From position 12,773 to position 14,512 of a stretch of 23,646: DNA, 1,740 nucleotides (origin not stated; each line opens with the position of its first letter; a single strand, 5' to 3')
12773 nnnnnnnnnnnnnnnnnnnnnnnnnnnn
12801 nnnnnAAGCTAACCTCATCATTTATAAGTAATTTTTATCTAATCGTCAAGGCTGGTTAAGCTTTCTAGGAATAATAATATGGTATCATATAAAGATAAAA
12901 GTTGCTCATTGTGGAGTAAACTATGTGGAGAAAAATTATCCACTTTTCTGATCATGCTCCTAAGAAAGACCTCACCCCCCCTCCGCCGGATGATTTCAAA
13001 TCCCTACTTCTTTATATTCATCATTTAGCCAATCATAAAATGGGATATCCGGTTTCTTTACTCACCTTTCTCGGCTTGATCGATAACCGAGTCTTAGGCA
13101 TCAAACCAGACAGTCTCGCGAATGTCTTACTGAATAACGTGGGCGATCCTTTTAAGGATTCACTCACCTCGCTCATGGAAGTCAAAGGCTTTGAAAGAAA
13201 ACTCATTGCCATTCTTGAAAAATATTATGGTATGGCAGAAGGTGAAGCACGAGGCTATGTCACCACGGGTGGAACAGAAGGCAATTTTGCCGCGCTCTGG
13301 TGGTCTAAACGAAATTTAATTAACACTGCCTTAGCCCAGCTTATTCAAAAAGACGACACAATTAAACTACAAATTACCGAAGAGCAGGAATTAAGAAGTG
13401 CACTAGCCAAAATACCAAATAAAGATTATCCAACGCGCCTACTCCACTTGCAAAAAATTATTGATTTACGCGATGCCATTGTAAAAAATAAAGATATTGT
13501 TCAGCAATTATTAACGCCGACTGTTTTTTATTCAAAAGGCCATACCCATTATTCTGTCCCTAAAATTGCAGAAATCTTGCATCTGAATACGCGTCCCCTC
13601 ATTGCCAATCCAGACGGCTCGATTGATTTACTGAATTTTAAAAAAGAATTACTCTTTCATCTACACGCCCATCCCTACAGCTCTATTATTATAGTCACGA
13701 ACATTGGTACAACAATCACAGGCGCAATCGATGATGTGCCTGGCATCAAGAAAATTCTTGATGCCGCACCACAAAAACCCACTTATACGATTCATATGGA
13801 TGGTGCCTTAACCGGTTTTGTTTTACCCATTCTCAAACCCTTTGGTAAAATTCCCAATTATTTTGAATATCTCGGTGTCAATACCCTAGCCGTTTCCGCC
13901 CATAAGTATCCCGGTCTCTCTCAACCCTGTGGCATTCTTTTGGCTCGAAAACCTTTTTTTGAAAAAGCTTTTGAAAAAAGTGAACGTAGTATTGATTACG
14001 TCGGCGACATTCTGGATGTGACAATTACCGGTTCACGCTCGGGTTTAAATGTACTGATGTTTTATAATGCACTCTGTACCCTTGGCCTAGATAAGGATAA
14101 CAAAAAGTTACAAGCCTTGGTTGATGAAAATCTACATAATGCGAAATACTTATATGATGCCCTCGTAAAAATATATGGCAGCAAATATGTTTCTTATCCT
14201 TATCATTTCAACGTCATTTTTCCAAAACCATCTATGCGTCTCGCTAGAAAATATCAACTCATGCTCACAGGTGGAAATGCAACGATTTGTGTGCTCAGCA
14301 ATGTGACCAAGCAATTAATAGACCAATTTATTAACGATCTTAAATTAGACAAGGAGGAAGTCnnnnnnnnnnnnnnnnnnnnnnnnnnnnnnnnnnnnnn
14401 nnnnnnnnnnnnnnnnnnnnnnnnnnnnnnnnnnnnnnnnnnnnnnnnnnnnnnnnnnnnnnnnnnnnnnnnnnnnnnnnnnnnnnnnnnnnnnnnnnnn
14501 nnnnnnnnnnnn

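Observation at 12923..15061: Single polypeptide fusing a histidine-decarboxylase-type PLP enzyme to an AANAT-like GNAT acetyltransferase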

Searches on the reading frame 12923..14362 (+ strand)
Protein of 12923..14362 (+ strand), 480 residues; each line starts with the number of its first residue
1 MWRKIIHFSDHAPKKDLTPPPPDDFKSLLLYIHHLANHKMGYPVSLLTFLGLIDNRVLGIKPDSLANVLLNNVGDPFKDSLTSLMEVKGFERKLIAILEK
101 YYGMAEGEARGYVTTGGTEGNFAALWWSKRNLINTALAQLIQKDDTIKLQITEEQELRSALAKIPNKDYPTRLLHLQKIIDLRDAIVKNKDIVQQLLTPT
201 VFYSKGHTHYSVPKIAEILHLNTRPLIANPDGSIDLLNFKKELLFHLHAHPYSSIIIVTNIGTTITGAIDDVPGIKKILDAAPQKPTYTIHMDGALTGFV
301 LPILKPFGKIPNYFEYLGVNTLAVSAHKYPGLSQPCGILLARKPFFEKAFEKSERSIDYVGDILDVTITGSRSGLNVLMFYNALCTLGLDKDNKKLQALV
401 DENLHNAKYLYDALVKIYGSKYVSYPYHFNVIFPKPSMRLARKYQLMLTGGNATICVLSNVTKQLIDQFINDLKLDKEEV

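Call 36: search_dna_similar(query=window:12923-14362:+, collection=plasmids, mode=protein, max_rows=12)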
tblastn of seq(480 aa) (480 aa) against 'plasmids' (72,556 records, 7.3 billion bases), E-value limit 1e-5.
Records with a match: 77; places in all: 79; records where one place covers at least 80% of the query: 2.
Best place of each record, by identity: <60% 77.
By first word of the organism name: Streptomyces 29; Vibrio 16; Klebsiella 13; Escherichia 6; Acinetobacter 3; Nostoc 2; Rhizobium 2; Streptantibioticus 2; Micromonospora 1; Actinacidiphila 1; and 2 more.
By predicted mobility (MOB-suite, as given by PLSDB): non-mobilizable 46; conjugative 17; mobilizable 14.
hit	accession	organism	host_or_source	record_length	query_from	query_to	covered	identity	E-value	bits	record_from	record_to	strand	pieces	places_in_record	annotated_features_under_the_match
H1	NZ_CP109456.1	Streptomyces sp. NBC_01456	-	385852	56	474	87%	26.3%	2e-15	87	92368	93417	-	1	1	histidine decarboxylase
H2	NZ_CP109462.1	Streptomyces sp. NBC_01454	-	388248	56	474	87%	26.3%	2e-15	87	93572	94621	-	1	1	histidine decarboxylase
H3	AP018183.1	Nostoc carneum NIES-2107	-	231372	111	473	76%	27.8%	8e-9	66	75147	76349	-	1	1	histidine decarboxylase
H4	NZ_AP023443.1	Nostoc sp. MS1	-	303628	98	473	78%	26.2%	8e-9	66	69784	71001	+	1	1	pyridoxal-dependent decarboxylase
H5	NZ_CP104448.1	Acinetobacter baumannii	Homo sapiens,sputum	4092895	200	480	59%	32.3%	2e-18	96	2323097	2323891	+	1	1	none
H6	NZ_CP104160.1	Rhizobium sp. CB3060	Leucaena leucocephala,cell culture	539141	192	472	59%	32.0%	2e-24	114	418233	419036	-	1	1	histidine decarboxylase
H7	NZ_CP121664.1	Rhizobium sp. CB3090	Gliricidia sp.,cell culture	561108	192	472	59%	32.0%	3e-24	114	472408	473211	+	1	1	histidine decarboxylase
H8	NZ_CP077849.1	Acinetobacter baumannii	Homo sapiens,Rectal swab_P28_BU14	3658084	200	476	58%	32.4%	2e-18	96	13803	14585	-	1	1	none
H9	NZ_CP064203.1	Acinetobacter baumannii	Homo sapiens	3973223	200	476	58%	32.4%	2e-18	96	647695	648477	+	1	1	none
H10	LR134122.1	Klebsiella aerogenes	not available: to be reported later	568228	200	476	58%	31.8%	7e-19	98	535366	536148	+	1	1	hdc: Diaminobutyrate-pyruvate transaminase & L-2, 4-diaminobutyrate ...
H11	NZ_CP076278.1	Escherichia coli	Bubalus bubalis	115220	194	480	60%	29.9%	3e-17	93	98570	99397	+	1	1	histidine decarboxylase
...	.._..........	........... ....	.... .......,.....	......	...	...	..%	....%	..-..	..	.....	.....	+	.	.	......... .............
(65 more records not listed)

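Call 37: get_annotated_region(hit=H10, flank=900)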
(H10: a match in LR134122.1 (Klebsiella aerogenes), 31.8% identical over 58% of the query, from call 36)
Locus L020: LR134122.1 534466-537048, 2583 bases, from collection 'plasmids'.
description: Klebsiella aerogenes strain NCTC10006 genome assembly, plasmid: 2
organism: Klebsiella aerogenes (NCBI taxid 548)
taxonomy: Bacteria; Pseudomonadota; Gammaproteobacteria; Enterobacterales; Enterobacteriaceae; Klebsiella; Klebsiella aerogenes
host: -; source: not available: to be reported later; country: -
typing (MOB-suite, as given by PLSDB): non-mobilizable
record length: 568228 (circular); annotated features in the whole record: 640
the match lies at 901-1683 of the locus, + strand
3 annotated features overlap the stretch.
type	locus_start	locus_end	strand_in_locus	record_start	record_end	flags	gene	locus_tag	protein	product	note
CDS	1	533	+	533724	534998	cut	adiC_1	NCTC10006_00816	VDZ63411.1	Arginine/agmatine antiporter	-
CDS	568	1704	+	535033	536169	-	hdc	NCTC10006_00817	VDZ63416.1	Diaminobutyrate-pyruvate transaminase & L-2, 4-diaminobutyrate decarboxylase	-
CDS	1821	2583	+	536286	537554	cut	hisS_2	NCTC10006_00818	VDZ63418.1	Histidyl-tRNA synthetase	-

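Call 38: get_annotated_region(hit=H5, flank=900)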
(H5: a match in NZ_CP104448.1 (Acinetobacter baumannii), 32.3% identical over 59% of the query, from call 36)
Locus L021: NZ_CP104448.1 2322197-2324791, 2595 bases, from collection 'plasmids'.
description: Acinetobacter baumannii strain 2021CK-01407 plasmid unnamed1, complete sequence
organism: Acinetobacter baumannii (NCBI taxid 470)
taxonomy: Bacteria; Pseudomonadota; Gammaproteobacteria; Moraxellales; Moraxellaceae; Acinetobacter; Acinetobacter baumannii
host: -; source: Homo sapiens,sputum; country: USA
typing (MOB-suite, as given by PLSDB): mobilizable; replicon rep_cluster_1527; relaxase MOBP,MOBP
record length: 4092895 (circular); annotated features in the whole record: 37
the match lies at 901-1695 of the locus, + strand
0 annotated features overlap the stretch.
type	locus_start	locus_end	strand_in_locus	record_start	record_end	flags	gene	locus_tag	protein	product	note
